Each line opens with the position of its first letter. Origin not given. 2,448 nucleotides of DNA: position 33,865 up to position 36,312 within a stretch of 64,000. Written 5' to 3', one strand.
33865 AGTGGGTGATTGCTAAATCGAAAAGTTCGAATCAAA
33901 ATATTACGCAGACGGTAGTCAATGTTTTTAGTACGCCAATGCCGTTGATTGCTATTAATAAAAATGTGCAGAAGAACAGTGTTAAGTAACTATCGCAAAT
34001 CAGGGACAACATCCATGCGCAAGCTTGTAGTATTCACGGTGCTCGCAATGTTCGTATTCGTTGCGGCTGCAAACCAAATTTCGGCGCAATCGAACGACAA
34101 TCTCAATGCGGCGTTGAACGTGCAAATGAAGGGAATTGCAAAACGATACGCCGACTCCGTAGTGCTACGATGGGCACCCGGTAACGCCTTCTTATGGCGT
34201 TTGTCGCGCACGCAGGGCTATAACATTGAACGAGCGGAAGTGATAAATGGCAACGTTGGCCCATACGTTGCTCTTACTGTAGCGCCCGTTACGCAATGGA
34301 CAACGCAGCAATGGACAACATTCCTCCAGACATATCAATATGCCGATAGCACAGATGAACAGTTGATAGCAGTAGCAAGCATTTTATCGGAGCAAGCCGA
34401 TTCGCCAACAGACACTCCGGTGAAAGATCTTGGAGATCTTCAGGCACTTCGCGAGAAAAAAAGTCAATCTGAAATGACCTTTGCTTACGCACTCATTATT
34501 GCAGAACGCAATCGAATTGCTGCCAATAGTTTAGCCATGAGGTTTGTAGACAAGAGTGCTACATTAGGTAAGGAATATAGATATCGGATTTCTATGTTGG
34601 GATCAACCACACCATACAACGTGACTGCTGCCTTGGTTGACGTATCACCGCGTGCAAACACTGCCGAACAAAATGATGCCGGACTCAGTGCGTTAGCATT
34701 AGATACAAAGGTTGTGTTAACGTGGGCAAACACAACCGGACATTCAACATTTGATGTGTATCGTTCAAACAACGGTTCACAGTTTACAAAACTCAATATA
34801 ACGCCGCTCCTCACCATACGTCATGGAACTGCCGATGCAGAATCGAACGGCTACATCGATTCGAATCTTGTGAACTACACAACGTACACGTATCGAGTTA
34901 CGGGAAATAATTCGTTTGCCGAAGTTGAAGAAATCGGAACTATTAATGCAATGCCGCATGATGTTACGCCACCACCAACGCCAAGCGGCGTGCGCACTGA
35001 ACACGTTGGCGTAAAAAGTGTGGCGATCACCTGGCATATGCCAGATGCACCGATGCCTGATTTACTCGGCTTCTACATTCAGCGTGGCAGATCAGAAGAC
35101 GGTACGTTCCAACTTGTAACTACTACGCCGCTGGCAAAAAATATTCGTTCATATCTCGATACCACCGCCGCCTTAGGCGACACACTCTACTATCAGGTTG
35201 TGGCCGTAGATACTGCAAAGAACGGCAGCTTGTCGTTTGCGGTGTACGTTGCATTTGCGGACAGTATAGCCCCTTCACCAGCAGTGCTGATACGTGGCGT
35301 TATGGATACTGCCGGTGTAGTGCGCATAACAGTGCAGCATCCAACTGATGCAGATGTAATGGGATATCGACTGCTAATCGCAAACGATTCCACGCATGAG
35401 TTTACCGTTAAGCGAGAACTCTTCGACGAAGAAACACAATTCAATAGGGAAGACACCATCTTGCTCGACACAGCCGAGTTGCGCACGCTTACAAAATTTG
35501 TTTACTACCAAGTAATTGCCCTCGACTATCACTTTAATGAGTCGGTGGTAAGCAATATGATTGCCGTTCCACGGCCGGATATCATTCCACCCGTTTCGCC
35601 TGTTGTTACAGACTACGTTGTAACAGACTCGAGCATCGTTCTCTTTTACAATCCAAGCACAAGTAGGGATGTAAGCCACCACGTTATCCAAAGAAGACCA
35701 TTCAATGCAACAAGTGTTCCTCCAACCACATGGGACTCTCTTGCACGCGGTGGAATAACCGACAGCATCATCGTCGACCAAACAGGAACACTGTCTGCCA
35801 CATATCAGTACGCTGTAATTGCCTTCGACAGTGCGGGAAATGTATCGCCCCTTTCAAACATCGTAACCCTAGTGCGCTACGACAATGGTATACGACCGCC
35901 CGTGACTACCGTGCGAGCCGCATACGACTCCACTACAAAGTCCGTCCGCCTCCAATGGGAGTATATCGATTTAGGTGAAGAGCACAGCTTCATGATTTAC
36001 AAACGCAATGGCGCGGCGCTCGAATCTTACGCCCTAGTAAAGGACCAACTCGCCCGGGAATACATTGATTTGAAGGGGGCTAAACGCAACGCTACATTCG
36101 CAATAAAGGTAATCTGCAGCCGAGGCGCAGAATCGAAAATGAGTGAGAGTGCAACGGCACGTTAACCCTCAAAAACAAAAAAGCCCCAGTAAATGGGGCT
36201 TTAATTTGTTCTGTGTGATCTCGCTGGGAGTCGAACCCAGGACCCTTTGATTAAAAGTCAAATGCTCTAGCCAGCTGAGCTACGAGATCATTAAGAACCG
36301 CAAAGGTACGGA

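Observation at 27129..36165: Three-gene secreted/outer-membrane cluster built around a 1676-aa giant protein with no recognisable family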

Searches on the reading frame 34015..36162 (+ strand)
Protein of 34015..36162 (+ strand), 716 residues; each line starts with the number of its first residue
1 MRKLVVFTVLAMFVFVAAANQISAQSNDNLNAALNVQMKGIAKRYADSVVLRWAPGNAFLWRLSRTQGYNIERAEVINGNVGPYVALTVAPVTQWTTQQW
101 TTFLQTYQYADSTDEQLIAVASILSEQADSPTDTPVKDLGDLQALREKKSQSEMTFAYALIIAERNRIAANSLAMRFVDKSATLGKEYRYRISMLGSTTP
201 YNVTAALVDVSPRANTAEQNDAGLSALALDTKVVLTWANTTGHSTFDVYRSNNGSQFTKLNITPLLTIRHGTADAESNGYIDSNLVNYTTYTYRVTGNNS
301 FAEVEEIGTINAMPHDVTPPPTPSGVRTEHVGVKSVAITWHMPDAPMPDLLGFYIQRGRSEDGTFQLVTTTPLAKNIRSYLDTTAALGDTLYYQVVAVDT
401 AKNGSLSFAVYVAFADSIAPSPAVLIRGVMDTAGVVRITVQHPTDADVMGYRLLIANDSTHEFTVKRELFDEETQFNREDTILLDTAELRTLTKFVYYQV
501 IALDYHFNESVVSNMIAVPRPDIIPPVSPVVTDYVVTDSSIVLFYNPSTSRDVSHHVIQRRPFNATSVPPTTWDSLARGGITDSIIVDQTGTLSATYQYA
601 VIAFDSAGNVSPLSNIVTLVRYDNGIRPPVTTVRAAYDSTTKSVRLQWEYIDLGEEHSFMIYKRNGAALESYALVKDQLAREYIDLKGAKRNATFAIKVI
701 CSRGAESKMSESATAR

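Call 7: search_protein_families(library=pfam, proteins=[window:34015-36162:+], max_evalue=1)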
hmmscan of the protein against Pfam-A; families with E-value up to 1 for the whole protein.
window:34015-36162:+ (716 aa): 1 family
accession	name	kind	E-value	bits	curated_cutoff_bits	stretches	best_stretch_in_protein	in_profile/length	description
PF00041.27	fn3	-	0.00048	20.7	25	0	230-300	13-71/84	Fibronectin type III domain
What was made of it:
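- On Fibronectin type III repeat proteins (gene C): The window protein scores 20.7 bits, below the 25-bit cut-off (call 7).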

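Call 8: search_protein_families(library=ncbifam, proteins=[window:34015-36162:+], max_evalue=1)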
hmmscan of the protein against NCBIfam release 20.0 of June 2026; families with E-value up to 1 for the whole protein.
window:34015-36162:+ (716 aa): 2 families
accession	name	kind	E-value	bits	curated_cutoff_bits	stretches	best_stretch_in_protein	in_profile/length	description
NF041611.1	exoglucan_CbhB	equivalog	8.1e-10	37.4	1950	2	216-410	704-881/997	exoglucanase CbhB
NF045522.1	MXAN_2561_fam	equivalog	0.091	12.2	150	1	522-618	165-255/304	MXAN_2561 family MXYO-CTERM-anchored protein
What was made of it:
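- Checked: C gets only a sub-threshold fn3 hit of 20.7 bits (calls 7, 8).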

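Call 14: search_solved_structures(query=window:34015-36162:+, max_evalue=1)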
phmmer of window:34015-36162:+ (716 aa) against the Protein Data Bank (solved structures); distinct sequences matched with E-value up to 1: 15.
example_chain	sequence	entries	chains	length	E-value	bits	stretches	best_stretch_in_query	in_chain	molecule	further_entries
8pn5_A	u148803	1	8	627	0.0027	19.3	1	513-629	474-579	DUF3472 domain-containing protein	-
8pmu_A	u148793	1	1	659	0.0032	19.1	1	514-632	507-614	DUF3472 domain-containing protein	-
8pn3_A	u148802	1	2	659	0.0032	19.1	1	514-632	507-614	DUF3472 domain-containing protein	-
7y8s_A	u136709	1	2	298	0.013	17.1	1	225-458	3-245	Dscam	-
4yfe_A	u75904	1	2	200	0.024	16.2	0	525-566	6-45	Receptor-type tyrosine-protein phosphatase delta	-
4yfg_B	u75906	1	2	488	0.074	14.6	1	518-649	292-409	Receptor-type tyrosine-protein phosphatase delta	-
4yfd_A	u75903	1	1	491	0.075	14.6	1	518-615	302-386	Receptor-type tyrosine-protein phosphatase delta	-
4yh7_A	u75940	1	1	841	0.12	13.9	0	518-615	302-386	Receptor-type tyrosine-protein phosphatase delta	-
1wfo_A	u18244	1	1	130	0.17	13.4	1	320-409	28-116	sidekick 2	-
6x3a_A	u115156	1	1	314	0.24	12.9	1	276-455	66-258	Receptor-type tyrosine-protein phosphatase delta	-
4y61_A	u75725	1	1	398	0.45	12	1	518-578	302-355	Receptor-type tyrosine-protein phosphatase delta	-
7ceg_A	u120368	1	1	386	0.46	12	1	518-577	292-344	Isoform C of Receptor-type tyrosine-protein phosphatase delta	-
5xwt_A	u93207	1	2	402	0.52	11.8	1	518-577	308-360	Receptor-type tyrosine-protein phosphatase delta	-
5ubp_A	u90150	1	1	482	0.55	11.7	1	286-366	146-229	Leucine permease transcriptional regulator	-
8u8c_A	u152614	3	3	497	0.57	11.7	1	286-366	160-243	Nuclear mRNA export protein SAC3 | Nuclear mRNA export factor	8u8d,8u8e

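Call 44: find_homologous_proteins(query=window:34015-36162:+)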
Query window:34015-36162:+ (716 aa): 138 proteins with E <= 0.001 among 8000 candidates; the best 120 are listed.
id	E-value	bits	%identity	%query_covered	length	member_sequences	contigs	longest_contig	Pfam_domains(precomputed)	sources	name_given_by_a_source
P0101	0.0e+0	1587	100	100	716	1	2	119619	PF25833.1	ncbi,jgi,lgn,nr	ncbi:MAG: hypothetical protein HQ472_02140 [Ignavibacteria bacterium]|nr:hypothetical protein [Ignav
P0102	0.0e+0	1434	89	100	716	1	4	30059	-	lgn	-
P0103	0.0e+0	1140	69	99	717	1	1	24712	-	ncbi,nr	ncbi:MAG: hypothetical protein NTX15_00340 [Candidatus Kapabacteria bacterium]|nr:hypothetical prote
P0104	0.0e+0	1083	67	99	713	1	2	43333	PF25833.1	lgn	-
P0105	0.0e+0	1071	66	99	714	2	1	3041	PF00041.28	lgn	-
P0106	0.0e+0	1070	66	99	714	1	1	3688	-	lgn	-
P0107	0.0e+0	1059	65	99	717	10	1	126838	PF00041.28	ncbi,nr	ncbi:MAG: hypothetical protein IPH85_14085 [Ignavibacteria bacterium]|nr:hypothetical protein [Ignav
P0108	0.0e+0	1051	66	99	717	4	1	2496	-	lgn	-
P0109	0.0e+0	1040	63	100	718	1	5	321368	-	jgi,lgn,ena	-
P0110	0.0e+0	1020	63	100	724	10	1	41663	PF25833.1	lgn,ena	-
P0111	6.0e-245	833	53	99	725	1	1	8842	PF25833.1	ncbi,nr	ncbi:MAG: hypothetical protein FGM24_09510 [Candidatus Kapabacteria bacterium]|nr:hypothetical prote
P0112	2.3e-244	831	54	100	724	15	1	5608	-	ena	-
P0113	2.7e-241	821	53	100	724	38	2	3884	PF00041.28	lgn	-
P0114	4.8e-241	820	52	97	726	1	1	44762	PF25833.1,PF00041.28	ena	-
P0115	1.2e-235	802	52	100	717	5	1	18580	PF00041.28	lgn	-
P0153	1.3e-86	310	32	100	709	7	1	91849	PF25833.1,PF00041.28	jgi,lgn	jgi:fibronectin type 3 domain-containing protein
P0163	2.0e-70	256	30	96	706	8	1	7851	PF25833.1,PF21910.3,PF00041.28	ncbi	-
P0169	1.2e-67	247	29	94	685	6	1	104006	PF00041.28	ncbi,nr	ncbi:MAG: fibronectin type III domain-containing protein [Flavobacteriales bacterium]|nr:fibronectin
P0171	1.1e-66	244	31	94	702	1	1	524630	PF00041.28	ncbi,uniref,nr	ncbi:fibronectin type III domain-containing protein [Arsenicibacter rosenii]|uniref:Fibronectin type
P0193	1.0e-48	184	26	94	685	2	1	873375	PF21910.3,PF00041.28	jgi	jgi:fibronectin type 3 domain-containing protein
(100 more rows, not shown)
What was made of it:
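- Checked: It is identical to the NCBI protein HQ472_02140 (P0101, call 44).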

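Call 45: find_encoding_contigs(protein=P0171, flank=10000, max_places=1)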
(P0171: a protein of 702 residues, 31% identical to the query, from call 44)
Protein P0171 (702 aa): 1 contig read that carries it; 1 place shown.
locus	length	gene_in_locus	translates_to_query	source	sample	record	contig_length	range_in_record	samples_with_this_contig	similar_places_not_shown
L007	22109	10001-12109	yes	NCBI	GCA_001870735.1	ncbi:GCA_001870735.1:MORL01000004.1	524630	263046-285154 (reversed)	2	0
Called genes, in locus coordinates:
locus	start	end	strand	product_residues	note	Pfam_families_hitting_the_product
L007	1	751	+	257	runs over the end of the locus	PF00072:Response_reg, PF04397:LytTR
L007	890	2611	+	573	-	-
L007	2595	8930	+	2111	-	-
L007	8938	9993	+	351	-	-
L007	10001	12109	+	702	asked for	PF00041:fn3 (faint)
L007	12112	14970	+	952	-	PF16656:Pur_ac_phosph_N (faint), PF00754:F5_F8_type_C (faint), PF09294:Interfer-bind (faint), PF21200:Glyco_hydro_39_C (faint), PF22633:F5_F8_type_C_2 (faint), PF25833:Fn3_SaeA_3rd (faint), PF00041:fn3 (weak), PF00041:fn3, +6 more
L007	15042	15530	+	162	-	-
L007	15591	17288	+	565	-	PF00749:tRNA-synt_1c, PF03950:tRNA-synt_1c_C, PF20974:tRNA-synt_1c_C2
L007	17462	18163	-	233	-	PF00072:Response_reg, PF04397:LytTR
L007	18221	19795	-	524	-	PF06580:His_kinase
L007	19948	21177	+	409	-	PF12704:MacB_PCD, PF02687:FtsX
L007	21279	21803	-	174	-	PF07366:SnoaL (faint), PF12680:SnoaL_2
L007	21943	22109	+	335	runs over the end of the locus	PF12625:Arabinose_bd, PF12833:HTH_18, PF00165:HTH_AraC (weak)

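Call 46: find_encoding_contigs(protein=P0169, flank=10000, max_places=1)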
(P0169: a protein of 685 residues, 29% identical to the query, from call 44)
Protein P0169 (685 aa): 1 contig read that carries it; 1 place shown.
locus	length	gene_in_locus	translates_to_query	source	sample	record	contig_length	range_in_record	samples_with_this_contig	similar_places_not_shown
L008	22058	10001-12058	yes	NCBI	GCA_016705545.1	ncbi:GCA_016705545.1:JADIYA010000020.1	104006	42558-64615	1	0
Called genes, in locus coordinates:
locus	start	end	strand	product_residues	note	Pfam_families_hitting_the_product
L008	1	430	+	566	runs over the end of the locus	PF00515:TPR_1 (faint), PF13424:TPR_12 (weak), PF07730:HisKA_3, PF02518:HATPase_c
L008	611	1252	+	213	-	PF00072:Response_reg, PF00196:GerE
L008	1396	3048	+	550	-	-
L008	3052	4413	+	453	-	-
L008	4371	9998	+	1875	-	-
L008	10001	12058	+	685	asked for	PF00041:fn3 (faint)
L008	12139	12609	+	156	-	-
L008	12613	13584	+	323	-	PF01391:Collagen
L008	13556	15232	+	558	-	-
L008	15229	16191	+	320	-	PF13884:Peptidase_S74 (faint)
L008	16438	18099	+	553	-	PF17874:TPR_MalT (faint), PF00211:Guanylate_cyc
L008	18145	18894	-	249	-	PF00072:Response_reg, PF04397:LytTR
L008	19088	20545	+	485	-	PF01336:tRNA_anti-codon (weak), PF00152:tRNA-synt_2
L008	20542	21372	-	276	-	PF02900:LigB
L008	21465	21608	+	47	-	-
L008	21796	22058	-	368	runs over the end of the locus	PF11376:DUF3179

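Call 69: search_protein_families(library=pfam, proteins=[P0101, P0171, P0169, P0153, P0193, P0163], max_evalue=0.1)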
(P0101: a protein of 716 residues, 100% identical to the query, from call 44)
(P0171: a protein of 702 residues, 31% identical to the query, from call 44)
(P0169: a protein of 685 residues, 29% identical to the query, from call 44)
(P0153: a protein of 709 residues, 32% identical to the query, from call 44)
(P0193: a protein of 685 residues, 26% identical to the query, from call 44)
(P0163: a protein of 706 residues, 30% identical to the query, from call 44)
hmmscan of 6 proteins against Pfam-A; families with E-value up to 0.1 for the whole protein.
P0101 (716 aa): 1 family
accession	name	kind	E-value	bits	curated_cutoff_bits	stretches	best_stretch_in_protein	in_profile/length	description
PF00041.27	fn3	-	0.00048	20.7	25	0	230-300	13-71/84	Fibronectin type III domain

P0171 (702 aa): 2 families
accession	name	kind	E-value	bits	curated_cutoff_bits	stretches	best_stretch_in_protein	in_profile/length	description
PF00041.27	fn3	-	5.8e-10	39.7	25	0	528-607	10-83/84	Fibronectin type III domain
PF25788.1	Ig_Rha78A_N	-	0.0051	17.5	27.4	0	530-609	16-101/105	Rha78A-like, N-terminal immunoglobulin domain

P0169 (685 aa): 2 families
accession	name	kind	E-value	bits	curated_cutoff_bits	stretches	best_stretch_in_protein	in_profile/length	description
PF00041.27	fn3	-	4e-11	43.4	25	1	597-671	3-74/84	Fibronectin type III domain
PF19077.6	Big_13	-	0.015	16.2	27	0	563-585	76-99/102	Bacterial Ig-like domain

P0153 (709 aa): 2 families
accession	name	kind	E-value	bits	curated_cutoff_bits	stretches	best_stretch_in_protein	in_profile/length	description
PF00041.27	fn3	-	2e-10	41.2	25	1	627-705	10-83/84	Fibronectin type III domain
PF01108.23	Tissue_fac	-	0.037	14.3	27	0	635-676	39-81/107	Tissue factor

P0193 (685 aa): 6 families
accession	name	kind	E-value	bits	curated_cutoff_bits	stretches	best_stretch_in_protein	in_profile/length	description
PF00041.27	fn3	-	9.2e-17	61.5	25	3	417-482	16-72/84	Fibronectin type III domain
PF21910.2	GH85_C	-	1.5e-07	32.2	27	1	514-582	18-84/95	GH85 endohexosaminidases, C-terminal domain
PF01108.23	Tissue_fac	-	4.5e-05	23.7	27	1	493-555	15-79/107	Tissue factor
PF20789.3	4HBT_3C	-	0.008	16.8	24.1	1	354-433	28-94/140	Acyl-CoA thioesterase C-terminal domain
PF25523.1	Ig_RIMBP2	-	0.064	13.7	27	0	28-78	8-56/105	RIMBP2-like, immunoglobulin-like domain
PF24249.1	DUF7452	-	0.07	13.9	28.2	0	528-573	25-70/118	Domain of unknown function (DUF7452)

P0163 (706 aa): 5 families
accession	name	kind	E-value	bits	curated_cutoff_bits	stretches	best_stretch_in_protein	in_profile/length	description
PF00041.27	fn3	-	3e-11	43.8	25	1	521-602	4-78/84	Fibronectin type III domain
PF21910.2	GH85_C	-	2.6e-06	28.2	27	0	532-601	19-86/95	GH85 endohexosaminidases, C-terminal domain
PF19714.4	DUF6209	-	0.044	14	27.5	0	602-654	177-229/237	Family of unknown function (DUF6209)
PF25788.1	Ig_Rha78A_N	-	0.048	14.4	27.4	0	526-607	14-99/105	Rha78A-like, N-terminal immunoglobulin domain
PF25059.1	FN3_DSCAM-DSCAML_C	-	0.079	13.8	39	0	546-601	22-74/89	DSCAM/DSCAML C-terminal Fn3-like domain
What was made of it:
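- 34015..36165 (+): Gene C: a 716-aa secreted protein made of FN3-type repeats (signal peptide about aa 1-24). It is always encoded directly after B. The fn3 hit is sub-threshold here but clear in homologues, up to 61.5 bits (calls 7, 69).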

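Call 78: list_cluster_members(proteins=[L007:890-2608:+, L007:2595-8927:+, L007:8938-9990:+, L007:12112-14967:+, P0171])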
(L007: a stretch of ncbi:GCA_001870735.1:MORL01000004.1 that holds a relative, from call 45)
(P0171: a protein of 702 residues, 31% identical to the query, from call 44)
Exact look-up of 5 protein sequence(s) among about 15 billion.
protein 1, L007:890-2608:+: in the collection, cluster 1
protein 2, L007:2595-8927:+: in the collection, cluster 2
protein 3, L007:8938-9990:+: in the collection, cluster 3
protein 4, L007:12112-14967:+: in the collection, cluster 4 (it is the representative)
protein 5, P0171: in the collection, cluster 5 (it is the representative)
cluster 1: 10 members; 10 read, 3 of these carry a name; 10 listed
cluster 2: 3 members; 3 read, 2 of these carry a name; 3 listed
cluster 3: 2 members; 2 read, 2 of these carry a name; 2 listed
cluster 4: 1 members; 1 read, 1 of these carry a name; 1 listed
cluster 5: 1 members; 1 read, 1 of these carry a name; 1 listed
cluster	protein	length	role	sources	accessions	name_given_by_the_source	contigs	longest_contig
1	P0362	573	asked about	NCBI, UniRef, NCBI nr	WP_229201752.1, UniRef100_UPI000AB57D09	hypothetical protein [Arsenicibacter rosenii] | hypothetical protein n=1 Tax=Arsenicibacter rosenii TaxID=1750698 RepID=UPI000AB57D09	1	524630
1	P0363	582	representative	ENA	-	-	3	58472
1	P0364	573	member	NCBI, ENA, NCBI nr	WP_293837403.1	hypothetical protein [uncultured Arsenicibacter sp.]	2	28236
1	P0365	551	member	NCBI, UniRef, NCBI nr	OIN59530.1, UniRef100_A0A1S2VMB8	hypothetical protein BLX24_10145 [Arsenicibacter rosenii] | Uncharacterized protein n=1 Tax=Arsenicibacter rosenii TaxID=1750698 ...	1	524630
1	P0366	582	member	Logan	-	-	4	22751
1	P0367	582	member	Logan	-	-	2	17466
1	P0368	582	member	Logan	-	-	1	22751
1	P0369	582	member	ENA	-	-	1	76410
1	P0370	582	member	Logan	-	-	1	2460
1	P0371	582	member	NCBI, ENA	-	-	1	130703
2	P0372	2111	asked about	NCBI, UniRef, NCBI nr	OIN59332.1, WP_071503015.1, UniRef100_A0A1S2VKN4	hypothetical protein [Arsenicibacter rosenii] | Fibronectin type-III domain-containing protein n=1 Tax=Arsenicibacter rosenii ...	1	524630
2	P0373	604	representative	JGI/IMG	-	hypothetical protein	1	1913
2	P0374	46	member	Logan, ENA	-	-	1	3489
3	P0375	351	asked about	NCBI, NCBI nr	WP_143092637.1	hypothetical protein [Arsenicibacter rosenii]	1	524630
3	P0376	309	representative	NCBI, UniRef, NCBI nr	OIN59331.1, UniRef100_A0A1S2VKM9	hypothetical protein BLX24_10135 [Arsenicibacter rosenii] | Uncharacterized protein n=2 Tax=Arsenicibacter rosenii TaxID=1750698 ...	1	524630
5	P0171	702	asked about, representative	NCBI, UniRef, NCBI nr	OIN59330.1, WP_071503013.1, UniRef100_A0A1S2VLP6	fibronectin type III domain-containing protein [Arsenicibacter rosenii] | Fibronectin type-III domain-containing protein n=1 Tax=Arsenicibacter rosenii ... | hypothetical protein [Arsenicibacter rosenii]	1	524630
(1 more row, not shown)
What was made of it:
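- On Fibronectin type III repeat proteins (gene C): Full-length homologues reach 39-61 bits with several stretches (call 69) and are named FN3 domain-containing in RefSeq (calls 44, 78).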

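Call 105: search_protein_families(library=pfam, proteins=[L007:8938-9990:+], max_evalue=0.001)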
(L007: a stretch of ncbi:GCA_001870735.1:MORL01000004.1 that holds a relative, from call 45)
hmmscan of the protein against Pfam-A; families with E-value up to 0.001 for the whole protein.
L007:8938-9990:+ (351 aa): 0 families

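Call 112: search_protein_families(library=pfam, proteins=[P0372, L008:4371-9995:+], max_evalue=0.01)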
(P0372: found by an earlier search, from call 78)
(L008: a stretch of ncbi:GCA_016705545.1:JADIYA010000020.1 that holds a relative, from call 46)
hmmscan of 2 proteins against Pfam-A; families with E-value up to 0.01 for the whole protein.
P0372 (2111 aa): 1 family
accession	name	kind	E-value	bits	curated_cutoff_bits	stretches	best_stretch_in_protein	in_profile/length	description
PF00041.27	fn3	-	0.0011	19.6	25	0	214-301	6-69/84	Fibronectin type III domain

L008:4371-9995:+ (1875 aa): 0 families
